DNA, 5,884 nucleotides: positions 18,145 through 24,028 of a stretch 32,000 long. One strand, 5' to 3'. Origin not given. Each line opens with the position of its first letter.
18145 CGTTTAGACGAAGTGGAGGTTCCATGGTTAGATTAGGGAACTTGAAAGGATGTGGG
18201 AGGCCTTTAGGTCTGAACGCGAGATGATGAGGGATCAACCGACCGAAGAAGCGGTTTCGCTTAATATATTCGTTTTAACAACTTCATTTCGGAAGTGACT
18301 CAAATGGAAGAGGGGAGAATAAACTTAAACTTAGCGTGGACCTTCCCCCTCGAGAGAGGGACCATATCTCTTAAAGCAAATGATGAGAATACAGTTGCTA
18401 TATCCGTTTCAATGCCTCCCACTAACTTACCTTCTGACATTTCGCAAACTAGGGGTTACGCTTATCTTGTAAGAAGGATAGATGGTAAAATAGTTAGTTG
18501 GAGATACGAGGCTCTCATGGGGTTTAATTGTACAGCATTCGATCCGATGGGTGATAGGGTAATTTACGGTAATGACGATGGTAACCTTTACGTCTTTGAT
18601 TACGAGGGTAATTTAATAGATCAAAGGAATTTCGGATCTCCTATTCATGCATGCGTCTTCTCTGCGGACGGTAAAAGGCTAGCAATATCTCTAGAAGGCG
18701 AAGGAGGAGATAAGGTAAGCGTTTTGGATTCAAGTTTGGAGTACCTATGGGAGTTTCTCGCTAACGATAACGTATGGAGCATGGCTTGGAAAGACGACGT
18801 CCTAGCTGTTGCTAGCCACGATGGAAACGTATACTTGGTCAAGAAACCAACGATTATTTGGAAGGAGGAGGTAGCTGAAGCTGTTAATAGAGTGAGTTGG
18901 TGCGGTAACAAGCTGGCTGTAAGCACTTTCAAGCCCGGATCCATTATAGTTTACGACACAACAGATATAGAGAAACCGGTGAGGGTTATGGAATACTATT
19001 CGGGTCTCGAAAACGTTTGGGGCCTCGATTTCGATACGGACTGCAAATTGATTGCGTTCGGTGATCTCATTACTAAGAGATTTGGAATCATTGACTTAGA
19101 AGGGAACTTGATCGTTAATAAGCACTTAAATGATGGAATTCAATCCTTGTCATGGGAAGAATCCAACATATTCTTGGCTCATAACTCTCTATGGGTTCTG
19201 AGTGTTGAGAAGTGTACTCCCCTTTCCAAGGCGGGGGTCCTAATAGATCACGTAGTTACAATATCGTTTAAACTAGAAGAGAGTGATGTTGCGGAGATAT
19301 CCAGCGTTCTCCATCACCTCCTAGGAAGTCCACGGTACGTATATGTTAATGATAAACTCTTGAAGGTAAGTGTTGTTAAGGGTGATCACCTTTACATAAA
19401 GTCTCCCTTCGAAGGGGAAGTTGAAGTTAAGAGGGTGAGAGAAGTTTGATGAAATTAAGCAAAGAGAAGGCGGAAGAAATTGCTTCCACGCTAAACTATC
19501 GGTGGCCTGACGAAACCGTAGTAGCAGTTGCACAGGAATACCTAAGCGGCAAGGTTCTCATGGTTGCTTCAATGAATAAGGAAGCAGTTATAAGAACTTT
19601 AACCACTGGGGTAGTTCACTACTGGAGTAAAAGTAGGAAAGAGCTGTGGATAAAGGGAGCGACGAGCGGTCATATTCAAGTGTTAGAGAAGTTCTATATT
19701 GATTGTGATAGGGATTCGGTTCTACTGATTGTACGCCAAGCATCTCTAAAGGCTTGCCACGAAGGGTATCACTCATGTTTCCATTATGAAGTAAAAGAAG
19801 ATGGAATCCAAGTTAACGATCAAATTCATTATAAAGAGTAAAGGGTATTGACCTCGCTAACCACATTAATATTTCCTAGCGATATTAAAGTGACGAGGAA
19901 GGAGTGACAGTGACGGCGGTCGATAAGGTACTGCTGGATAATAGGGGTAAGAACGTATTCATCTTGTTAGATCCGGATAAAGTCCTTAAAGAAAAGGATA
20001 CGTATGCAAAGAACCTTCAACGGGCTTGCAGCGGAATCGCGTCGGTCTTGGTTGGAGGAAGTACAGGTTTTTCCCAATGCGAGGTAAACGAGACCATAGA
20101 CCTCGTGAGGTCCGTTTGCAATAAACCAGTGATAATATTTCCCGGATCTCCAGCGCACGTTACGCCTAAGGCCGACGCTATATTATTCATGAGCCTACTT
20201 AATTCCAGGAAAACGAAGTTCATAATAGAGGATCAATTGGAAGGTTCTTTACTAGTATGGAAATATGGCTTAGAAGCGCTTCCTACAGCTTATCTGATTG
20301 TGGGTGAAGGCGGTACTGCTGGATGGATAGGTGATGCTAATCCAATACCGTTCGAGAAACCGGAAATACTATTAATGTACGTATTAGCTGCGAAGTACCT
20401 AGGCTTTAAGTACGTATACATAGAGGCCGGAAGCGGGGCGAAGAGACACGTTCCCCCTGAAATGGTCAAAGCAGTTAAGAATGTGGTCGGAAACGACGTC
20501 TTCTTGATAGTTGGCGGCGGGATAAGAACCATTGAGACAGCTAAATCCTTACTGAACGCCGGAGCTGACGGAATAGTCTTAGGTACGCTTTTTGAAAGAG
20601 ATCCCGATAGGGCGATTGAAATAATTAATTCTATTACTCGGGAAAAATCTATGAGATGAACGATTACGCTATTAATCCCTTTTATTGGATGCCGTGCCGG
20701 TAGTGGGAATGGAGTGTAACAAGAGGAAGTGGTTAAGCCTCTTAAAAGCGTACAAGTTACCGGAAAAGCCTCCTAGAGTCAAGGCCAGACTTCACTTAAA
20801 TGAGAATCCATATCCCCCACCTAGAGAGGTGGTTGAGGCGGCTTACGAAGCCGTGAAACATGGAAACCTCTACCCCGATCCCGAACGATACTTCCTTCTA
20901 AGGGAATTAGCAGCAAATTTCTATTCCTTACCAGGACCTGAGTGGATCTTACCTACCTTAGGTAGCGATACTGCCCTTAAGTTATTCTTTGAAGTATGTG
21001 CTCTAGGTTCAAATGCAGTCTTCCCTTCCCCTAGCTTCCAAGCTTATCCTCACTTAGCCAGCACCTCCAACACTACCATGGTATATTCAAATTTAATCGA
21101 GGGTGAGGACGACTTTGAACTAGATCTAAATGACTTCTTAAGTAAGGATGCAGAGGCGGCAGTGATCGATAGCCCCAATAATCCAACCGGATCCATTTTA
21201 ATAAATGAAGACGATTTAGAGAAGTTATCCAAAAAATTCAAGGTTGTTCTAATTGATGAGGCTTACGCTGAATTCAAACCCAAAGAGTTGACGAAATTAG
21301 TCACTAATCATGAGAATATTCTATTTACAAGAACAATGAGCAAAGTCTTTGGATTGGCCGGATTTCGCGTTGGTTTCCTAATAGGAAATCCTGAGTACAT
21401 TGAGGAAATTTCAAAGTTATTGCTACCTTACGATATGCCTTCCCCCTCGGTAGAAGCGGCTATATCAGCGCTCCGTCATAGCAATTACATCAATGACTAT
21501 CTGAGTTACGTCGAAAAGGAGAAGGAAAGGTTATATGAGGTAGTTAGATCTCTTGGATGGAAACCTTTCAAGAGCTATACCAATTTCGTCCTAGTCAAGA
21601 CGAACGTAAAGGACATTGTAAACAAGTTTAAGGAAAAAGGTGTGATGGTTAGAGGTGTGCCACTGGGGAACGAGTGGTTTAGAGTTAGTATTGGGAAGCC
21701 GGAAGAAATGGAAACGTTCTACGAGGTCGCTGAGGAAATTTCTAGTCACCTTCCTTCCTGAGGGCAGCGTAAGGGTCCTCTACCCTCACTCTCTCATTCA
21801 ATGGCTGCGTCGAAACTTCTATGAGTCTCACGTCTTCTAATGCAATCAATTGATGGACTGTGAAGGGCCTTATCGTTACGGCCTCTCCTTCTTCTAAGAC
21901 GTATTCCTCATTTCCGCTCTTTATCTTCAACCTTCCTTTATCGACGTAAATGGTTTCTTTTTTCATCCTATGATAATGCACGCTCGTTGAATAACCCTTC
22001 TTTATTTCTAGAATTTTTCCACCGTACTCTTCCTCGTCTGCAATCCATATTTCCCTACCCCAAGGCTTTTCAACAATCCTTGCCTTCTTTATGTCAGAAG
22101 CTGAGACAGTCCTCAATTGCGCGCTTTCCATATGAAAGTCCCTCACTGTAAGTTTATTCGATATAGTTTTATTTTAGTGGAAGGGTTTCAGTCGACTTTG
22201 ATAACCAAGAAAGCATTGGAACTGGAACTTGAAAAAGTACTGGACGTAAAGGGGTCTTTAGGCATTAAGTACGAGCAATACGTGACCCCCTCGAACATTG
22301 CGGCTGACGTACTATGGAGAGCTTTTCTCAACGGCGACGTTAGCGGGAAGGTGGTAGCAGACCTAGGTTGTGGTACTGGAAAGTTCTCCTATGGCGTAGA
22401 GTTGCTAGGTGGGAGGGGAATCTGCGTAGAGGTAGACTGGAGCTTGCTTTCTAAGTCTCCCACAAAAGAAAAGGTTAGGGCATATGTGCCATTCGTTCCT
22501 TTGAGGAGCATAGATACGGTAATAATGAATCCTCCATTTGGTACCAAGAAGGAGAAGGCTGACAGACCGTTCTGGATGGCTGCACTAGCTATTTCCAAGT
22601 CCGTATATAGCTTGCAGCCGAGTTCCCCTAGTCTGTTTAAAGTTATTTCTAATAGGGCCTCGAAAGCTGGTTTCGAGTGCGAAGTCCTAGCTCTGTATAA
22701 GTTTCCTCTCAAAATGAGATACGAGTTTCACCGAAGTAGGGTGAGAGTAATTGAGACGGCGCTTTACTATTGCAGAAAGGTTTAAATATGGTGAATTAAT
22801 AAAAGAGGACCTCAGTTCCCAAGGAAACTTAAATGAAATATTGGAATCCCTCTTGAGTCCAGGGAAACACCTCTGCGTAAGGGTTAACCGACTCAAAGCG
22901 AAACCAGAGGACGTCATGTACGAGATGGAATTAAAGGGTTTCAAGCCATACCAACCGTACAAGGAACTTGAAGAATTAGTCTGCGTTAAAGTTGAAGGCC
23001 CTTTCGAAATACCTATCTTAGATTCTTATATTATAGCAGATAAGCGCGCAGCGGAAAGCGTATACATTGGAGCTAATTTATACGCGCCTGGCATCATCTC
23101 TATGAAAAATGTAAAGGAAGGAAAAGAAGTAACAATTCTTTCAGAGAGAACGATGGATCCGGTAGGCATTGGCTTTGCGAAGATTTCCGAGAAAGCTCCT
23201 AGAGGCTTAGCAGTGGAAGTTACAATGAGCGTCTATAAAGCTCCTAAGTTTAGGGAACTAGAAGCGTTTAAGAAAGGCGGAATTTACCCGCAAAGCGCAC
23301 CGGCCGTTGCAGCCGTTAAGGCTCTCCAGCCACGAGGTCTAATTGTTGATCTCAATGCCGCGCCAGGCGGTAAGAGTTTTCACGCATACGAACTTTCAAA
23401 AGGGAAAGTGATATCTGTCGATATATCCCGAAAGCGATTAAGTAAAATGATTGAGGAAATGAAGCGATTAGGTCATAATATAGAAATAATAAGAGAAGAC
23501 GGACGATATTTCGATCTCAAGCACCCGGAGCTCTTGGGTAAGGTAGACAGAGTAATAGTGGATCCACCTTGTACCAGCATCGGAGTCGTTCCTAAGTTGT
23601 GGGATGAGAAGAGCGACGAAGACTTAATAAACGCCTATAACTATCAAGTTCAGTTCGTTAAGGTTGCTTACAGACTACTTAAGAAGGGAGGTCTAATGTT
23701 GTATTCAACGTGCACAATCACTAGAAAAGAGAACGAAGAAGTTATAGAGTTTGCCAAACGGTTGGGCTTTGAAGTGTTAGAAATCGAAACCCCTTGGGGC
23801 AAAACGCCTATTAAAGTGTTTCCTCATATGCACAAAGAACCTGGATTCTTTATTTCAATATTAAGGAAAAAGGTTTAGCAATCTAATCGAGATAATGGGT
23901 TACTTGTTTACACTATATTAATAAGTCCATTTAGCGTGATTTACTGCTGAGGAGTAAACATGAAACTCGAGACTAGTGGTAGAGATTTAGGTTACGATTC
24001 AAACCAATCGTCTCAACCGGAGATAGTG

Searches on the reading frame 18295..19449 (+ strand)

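Call 71: search_protein_families(library=pfam, proteins=[window:18295-19449:+], max_evalue=0.0001)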
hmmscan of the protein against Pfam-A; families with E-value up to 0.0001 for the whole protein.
window:18295-19449:+ (384 aa): 5 families
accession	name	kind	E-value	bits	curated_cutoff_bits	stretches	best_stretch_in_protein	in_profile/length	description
PF23414.1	Beta-prop_EML_2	-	1.1e-11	45.1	90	1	82-182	6-108/266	Echinoderm microtubule-associated protein second beta-propeller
PF25174.1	Beta-prop_THOC3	-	6.1e-09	35.7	305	0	78-166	175-263/272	THOC3 beta-propeller domain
PF13570.13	Beta-prop_ACSF4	-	1.8e-07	31.3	133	1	53-191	70-210/329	Beta-alanine-activating enzyme, beta-propeller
PF00400.38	WD40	-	2.5e-06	28.2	27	0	78-102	15-39/39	WD domain, G-beta repeat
PF24807.1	WD40_CDC20-Fz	-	1.1e-05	25.4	200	0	158-257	52-154/292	CDC20/Fizzy WD40 domain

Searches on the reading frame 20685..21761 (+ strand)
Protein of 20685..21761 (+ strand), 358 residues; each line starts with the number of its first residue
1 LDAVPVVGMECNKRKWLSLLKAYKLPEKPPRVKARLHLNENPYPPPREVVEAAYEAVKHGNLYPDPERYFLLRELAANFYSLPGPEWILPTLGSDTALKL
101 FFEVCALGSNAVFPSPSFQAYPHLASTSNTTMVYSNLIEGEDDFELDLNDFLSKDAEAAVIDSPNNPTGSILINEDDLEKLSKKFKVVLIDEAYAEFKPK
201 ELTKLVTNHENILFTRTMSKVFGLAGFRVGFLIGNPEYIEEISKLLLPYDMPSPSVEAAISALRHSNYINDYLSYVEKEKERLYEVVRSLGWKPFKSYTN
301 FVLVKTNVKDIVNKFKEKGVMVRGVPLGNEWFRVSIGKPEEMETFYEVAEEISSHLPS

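Call 71: search_protein_families(library=pfam, proteins=[window:20685-21761:+], max_evalue=0.0001)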
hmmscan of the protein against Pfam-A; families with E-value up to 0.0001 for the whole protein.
window:20685-21761:+ (358 aa): 1 family
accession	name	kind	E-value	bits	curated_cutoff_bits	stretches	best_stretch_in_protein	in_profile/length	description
PF00155.27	Aminotran_1_2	-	1.6e-40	139.9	19.7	1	35-346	5-358/361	Aminotransferase class I and II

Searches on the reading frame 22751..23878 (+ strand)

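Call 29: search_protein_families(library=pfam, proteins=[window:22751-23878:+], max_evalue=0.01)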
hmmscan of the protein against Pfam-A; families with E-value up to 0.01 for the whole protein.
window:22751-23878:+ (375 aa): 5 families
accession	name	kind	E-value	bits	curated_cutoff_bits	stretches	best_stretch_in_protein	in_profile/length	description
PF01189.24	Methyltr_RsmB-F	-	1.4e-34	120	27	1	191-371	5-198/199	16S rRNA methyltransferase RsmB/F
PF01472.26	PUA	-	8.1e-08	32.5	24.8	1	93-148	2-57/74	PUA domain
PF13847.12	Methyltransf_31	-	2.9e-07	30.7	27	1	198-328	7-126/145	Methyltransferase domain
PF01728.25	FtsJ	-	5.4e-07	30.1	24.1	1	189-348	16-164/181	FtsJ-like methyltransferase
PF13649.12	Methyltransf_25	-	0.0039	18.3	27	0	198-256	1-60/97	Methyltransferase domain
